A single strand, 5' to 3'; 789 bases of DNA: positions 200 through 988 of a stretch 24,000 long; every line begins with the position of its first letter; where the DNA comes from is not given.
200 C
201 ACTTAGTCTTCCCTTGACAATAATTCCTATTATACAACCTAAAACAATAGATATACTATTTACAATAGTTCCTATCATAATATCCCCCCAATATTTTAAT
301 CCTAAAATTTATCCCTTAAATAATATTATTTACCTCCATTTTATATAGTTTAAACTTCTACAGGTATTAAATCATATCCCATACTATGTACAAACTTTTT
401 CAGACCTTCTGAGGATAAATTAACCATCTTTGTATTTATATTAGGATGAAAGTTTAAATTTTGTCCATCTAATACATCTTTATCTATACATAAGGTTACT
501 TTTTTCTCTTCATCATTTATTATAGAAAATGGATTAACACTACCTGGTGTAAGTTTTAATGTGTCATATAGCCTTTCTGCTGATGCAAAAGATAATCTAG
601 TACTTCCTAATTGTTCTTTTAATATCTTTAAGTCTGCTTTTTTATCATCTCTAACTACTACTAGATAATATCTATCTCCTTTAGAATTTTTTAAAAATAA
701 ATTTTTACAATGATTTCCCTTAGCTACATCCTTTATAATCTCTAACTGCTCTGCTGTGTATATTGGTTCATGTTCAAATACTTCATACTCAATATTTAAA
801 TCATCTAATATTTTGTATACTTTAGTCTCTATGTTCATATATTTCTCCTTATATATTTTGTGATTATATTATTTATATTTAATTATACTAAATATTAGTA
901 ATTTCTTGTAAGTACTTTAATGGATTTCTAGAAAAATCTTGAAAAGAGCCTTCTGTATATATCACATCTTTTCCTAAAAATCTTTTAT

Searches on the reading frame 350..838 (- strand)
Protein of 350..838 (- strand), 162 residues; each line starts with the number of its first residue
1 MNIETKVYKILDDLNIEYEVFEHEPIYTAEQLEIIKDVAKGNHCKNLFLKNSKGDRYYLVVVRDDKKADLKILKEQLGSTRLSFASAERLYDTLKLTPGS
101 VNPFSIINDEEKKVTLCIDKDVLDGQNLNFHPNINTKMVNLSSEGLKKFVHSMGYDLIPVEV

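Call 3: search_protein_families(library=pfam, proteins=[window:350-838:-], max_evalue=0.01)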
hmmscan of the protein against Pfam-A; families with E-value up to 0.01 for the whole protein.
window:350-838:- (162 aa): 1 family
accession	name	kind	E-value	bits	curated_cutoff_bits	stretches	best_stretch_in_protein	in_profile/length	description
PF04073.20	tRNA_edit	-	3.8e-29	101.7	25.5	1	23-149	1-123/123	Aminoacyl-tRNA editing domain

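Call 4: search_protein_families(library=padloc, proteins=[window:350-838:-], max_evalue=0.01)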
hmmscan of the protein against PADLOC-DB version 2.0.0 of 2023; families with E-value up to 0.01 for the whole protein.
window:350-838:- (162 aa): 0 families

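Call 5: search_protein_families(library=ncbifam, proteins=[window:350-838:-], max_evalue=0.01)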
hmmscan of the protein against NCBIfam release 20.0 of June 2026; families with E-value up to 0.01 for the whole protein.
window:350-838:- (162 aa): 2 families
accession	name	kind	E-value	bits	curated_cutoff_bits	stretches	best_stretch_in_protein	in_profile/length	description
NF006625.0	PRK09194.1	equivalog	8.1e-08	31.6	558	1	18-138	249-363/559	proline--tRNA ligase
TIGR00011.1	YbaK_EbsC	equivalog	2.3e-05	24.2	153.25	1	5-124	1-118/152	Cys-tRNA(Pro) deacylase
